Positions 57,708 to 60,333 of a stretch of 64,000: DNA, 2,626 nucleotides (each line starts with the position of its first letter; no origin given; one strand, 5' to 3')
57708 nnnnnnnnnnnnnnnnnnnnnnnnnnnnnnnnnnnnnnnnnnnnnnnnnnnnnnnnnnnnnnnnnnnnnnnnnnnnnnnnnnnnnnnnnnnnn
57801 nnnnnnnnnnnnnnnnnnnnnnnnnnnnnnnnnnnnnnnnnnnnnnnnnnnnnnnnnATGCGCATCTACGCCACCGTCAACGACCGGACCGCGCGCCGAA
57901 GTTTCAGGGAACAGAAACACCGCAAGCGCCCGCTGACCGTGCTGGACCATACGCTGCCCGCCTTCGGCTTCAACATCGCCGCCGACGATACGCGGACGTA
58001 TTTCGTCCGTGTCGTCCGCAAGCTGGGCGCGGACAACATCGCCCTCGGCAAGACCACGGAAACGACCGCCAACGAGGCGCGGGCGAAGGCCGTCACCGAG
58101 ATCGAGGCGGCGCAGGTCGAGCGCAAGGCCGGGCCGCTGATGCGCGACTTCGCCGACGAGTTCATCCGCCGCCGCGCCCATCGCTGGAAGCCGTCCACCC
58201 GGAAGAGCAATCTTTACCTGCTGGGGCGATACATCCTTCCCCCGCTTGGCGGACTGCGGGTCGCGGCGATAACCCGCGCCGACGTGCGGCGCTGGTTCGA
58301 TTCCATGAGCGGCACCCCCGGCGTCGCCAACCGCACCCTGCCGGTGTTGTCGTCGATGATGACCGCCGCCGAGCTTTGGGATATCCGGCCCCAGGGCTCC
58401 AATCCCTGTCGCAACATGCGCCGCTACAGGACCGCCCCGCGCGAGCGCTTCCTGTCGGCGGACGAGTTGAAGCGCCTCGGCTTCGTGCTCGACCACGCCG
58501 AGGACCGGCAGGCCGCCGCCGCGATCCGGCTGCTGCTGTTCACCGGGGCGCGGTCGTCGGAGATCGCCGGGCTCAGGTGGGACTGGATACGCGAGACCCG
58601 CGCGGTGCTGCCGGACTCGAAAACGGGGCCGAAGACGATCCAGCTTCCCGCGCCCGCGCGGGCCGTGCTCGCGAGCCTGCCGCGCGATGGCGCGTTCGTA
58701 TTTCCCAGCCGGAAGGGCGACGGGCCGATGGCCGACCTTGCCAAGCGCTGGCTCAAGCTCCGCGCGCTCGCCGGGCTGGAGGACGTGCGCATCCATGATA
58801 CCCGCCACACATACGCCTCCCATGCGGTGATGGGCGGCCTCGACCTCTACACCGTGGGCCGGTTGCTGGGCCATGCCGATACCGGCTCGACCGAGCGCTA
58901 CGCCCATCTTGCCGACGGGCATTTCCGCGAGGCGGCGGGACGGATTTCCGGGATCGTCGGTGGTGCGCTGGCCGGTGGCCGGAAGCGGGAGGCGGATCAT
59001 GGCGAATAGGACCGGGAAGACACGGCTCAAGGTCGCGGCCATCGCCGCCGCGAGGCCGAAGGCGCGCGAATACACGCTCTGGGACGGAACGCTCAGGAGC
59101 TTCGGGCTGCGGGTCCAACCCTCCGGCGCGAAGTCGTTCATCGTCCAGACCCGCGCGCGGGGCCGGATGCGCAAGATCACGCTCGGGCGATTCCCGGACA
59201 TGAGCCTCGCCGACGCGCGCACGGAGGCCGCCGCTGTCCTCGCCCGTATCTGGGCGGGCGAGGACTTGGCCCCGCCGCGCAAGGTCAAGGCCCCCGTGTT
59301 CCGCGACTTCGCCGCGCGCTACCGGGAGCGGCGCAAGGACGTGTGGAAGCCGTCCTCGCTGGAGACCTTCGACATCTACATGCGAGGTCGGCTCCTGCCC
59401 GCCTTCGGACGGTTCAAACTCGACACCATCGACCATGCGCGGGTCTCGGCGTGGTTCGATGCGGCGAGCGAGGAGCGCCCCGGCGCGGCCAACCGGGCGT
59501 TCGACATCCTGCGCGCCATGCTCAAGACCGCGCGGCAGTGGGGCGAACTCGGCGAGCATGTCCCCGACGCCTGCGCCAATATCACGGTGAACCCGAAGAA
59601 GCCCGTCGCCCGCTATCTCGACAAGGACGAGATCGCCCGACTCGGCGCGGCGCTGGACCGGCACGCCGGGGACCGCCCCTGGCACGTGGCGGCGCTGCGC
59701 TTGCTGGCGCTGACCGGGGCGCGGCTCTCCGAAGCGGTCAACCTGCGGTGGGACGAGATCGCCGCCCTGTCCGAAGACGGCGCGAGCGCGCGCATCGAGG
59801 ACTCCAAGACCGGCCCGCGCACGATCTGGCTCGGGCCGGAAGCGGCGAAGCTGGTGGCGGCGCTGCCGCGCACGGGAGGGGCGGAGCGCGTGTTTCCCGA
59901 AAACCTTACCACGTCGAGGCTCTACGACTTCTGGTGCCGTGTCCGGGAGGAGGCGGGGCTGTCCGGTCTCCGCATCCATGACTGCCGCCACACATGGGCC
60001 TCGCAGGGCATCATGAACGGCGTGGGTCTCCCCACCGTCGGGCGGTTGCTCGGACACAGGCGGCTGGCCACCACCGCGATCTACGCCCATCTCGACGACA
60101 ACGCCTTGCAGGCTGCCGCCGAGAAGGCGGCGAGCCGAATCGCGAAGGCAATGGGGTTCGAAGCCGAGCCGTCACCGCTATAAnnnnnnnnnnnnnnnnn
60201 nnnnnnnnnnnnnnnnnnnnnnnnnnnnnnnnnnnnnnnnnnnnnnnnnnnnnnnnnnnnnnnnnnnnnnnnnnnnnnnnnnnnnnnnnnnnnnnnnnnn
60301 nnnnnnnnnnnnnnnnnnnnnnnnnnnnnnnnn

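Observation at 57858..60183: Second tandem integrase pair with an 11-nt gene overlap and a divergent first member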

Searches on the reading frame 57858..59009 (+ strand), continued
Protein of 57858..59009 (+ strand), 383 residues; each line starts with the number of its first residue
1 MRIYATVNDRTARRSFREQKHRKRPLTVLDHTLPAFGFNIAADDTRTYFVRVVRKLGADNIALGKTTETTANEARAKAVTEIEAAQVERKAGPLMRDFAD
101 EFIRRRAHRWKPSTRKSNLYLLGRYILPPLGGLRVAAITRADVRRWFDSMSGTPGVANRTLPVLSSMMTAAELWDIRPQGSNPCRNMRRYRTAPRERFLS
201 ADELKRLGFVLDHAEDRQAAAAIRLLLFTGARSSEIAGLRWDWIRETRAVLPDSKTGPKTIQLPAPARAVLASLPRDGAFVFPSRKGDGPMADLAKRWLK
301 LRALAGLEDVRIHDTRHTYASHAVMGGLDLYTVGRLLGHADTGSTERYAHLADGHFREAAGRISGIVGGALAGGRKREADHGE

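Call 83: find_related_loci(query=A1, collection=viral_contigs, flank=10000)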
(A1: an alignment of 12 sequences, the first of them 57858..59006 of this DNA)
Query A1 (383 aa) in viral_contigs; peptide patterns used: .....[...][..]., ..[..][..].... (x = any residue, [..] = any of these).
118 stretches matched a pattern; 35 encode a relative of the query (tblastn E <= 1e-3); 35 distinct loci.
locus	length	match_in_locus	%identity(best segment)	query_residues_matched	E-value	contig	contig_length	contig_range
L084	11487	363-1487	39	30-375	2e-71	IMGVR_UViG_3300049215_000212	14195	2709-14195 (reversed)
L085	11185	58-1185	36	26-378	7e-52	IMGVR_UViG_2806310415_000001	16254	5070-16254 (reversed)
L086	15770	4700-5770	34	25-373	4e-48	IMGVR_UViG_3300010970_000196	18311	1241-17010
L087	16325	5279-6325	33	30-360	8e-45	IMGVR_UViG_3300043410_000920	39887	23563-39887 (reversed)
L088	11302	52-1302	31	24-380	3e-39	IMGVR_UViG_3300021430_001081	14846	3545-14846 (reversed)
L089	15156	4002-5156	30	10-367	8e-39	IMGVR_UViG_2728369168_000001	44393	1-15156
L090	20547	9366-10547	29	12-367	2e-37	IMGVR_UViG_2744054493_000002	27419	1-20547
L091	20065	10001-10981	29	71-366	2e-36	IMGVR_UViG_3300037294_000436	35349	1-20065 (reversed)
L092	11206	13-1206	28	9-367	7e-36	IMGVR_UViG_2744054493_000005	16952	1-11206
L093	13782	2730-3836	30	15-357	4e-35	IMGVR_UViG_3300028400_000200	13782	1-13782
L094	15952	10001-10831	33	84-353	3e-35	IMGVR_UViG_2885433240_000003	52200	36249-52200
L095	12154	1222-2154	29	83-367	1e-34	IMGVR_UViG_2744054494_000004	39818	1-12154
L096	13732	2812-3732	28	90-367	4e-34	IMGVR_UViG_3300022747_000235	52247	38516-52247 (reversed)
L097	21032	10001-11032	31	27-353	4e-34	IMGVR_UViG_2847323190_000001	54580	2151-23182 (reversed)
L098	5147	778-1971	28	9-367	7e-34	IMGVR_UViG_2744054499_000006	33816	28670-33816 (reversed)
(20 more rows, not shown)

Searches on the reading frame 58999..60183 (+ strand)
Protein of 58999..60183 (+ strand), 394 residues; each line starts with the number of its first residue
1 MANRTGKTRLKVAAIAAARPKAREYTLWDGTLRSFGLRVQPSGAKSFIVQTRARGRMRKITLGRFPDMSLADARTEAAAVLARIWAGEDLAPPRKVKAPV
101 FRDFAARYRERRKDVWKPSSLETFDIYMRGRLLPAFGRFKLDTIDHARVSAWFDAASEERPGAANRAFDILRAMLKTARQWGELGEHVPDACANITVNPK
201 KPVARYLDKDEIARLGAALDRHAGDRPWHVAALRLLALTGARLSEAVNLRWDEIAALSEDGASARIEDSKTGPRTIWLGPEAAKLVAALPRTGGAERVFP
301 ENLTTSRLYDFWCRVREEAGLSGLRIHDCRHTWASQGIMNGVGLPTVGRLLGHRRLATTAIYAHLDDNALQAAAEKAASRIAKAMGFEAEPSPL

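Call 4: search_protein_families(library=pfam, proteins=[window:58999-60183:+], max_evalue=0.01)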
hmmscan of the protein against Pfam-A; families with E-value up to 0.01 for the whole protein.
window:58999-60183:+ (394 aa): 4 families
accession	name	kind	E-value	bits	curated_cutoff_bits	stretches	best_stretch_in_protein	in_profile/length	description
PF00589.27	Phage_integrase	-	1.6e-20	74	27.1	1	206-368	2-171/172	Phage integrase family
PF13356.12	Arm-DNA-bind_3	-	4.1e-16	59.3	27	1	11-94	2-80/83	Arm DNA-binding domain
PF14659.12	Phage_int_SAM_3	-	4.1e-05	24.2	22.6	1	101-152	2-53/58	Phage integrase, N-terminal SAM-like domain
PF22022.2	Phage_int_M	-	0.002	18.8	27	1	101-182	1-83/96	Phage integrase central domain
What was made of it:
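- On P4-type / IntSXT-subgroup integrases: IntB: E 4.1e-16, 59 bits against a cut-off of 27 (call 4).
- Checked: Pfam finds Arm-DNA-bind_3 (DUF4102) in IntB (E 4e-16) but not in IntA at E<=0.01 (call 4), so 'atypical' is fair.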

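Call 5: search_protein_families(library=ncbifam, proteins=[window:58999-60183:+], max_evalue=0.01)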
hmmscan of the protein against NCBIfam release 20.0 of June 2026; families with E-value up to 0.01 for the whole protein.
window:58999-60183:+ (394 aa): 9 families
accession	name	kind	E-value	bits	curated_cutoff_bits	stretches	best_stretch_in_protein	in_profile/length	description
NF040815.2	recomb_XerA_Arch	equivalog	7.5e-21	74.9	220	1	141-372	35-261/263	site-specific tyrosine recombinase/integron integrase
TIGR02225.1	recomb_XerD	equivalog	1.1e-15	57.7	329.6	1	140-378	37-287/290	site-specific tyrosine recombinase XerD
NF001399.0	PRK00283.1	subfamily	1.4e-15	57.3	279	1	140-377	47-295/300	tyrosine recombinase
TIGR02224.1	recomb_XerC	equivalog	1.5e-15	57.3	335.15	1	141-381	41-293/295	tyrosine recombinase XerC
NF003462.0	PRK05084.1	equivalog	3.2e-07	29.4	267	1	326-377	305-356/360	tyrosine recombinase XerS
TIGR02249.1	integrase_gron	subfamily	5.2e-07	29.3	265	1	325-367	260-302/315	integron integrase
NF007246.0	PRK09692.1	domain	6.4e-06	25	434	1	9-79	7-77/413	integrase domain-containing protein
NF002331.0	PRK01287.1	subfamily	9.1e-05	21.6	371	1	326-376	273-323/365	site-specific tyrosine recombinase XerC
NF011946.0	PRK15417.1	equivalog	0.00049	19.4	435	1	288-366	240-316/337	integron integrase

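Call 50: find_related_loci(query=window:58999-60180:+, collection=metagenome_contigs, flank=10000)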
Query window:58999-60180:+ (394 aa) in metagenome_contigs; peptide patterns used: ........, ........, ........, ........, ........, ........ (x = any residue, [..] = any of these).
328 stretches matched a pattern; 2 encode a relative of the query (tblastn E <= 1e-3); 2 distinct loci.
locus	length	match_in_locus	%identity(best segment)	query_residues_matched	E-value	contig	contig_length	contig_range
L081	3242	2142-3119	89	1-326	0e+0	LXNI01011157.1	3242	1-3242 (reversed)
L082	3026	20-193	45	319-376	2e-11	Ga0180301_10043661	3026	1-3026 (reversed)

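Call 51: find_homologous_proteins(query=window:58999-60180:+, max_evalue=1e-30)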
Query window:58999-60180:+ (394 aa): 1086 proteins with E <= 1e-30 among 8000 candidates; the best 120 are listed.
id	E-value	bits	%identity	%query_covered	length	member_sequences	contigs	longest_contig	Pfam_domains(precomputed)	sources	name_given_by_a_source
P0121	9.3e-259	876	100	100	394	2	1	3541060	PF13356.13,PF00589.28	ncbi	-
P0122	3.3e-235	798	91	100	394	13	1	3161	PF13356.13,PF00589.28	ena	-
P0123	7.2e-230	781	90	100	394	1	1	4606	PF13356.13,PF00589.28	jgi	-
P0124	5.9e-225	764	89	98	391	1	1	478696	PF13356.13,PF00589.28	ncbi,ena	-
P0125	3.1e-213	726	83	99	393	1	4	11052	PF13356.13,PF00589.28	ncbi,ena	-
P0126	9.3e-212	721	82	100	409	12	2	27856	PF14659.13,PF13356.13,PF00589.28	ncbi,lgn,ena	-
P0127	4.3e-203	692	80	99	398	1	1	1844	PF13356.13,PF00589.28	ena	-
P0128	2.8e-195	667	76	98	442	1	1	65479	PF14659.13,PF13356.13,PF00589.28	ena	-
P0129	3.1e-194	663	76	100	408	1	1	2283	PF14659.13,PF13356.13,PF00589.28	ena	-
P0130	1.6e-193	661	76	100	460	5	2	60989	PF14659.13,PF13356.13,PF00589.28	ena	-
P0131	2.6e-193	660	76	100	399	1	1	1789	PF14659.13,PF13356.13,PF00589.28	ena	-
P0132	1.1e-192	658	74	100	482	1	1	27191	PF14659.13,PF22022.3,PF13356.13,PF00589.28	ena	-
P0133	5.1e-192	656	75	100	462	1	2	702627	PF14659.13,PF22022.3,PF13356.13,PF00589.28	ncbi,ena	-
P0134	6.3e-192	656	73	100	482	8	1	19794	PF14659.13,PF13356.13,PF00589.28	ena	-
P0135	6.8e-192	656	76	96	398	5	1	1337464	PF14659.13,PF13356.13,PF00589.28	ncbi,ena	-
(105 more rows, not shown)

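Call 52: find_encoding_contigs(protein=P0121, flank=10000, max_places=4)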
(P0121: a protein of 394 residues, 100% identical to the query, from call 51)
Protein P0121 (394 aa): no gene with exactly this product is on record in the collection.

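Call 53: list_cluster_members(proteins=[P0121, P0005, P0124])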
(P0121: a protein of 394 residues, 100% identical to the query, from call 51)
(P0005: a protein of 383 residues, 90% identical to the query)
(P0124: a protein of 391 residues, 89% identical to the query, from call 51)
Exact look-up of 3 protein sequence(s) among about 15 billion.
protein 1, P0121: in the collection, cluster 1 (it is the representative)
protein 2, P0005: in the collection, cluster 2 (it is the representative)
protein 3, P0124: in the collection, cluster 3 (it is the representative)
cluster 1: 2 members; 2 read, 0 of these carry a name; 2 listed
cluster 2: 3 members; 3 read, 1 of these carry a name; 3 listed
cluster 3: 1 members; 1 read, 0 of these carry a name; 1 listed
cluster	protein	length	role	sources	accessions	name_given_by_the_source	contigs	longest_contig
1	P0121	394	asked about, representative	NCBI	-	-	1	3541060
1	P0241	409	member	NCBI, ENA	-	-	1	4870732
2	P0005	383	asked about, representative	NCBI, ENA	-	-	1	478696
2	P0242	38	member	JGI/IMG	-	hypothetical protein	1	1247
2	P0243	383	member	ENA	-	-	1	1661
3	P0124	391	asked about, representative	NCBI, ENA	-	-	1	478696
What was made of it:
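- Tried and rejected: Cluster members carry no names (call 53).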

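Call 65: search_protein_families(library=phrogs, proteins=[window:58999-60180:+], max_evalue=0.001)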
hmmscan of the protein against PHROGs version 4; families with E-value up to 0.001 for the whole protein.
window:58999-60180:+ (394 aa): 7 families
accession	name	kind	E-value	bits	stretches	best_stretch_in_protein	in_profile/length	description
phrog_1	-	integration and excision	2.4e-56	193.2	1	8-381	91-451/611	integrase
phrog_216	-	integration and excision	2.1e-31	110.2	1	196-382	45-241/301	integrase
phrog_3423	-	unknown function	3.7e-14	54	1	9-101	7-97/157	-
phrog_35951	-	unknown function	6.4e-08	34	1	312-383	9-80/97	-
phrog_7269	-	integration and excision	6.5e-08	33.4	1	306-374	11-78/89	integrase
phrog_7685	-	integration and excision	3.5e-05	24.5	1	324-376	181-234/240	integrase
phrog_25190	-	integration and excision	9e-05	23.8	1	281-373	8-97/109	integrase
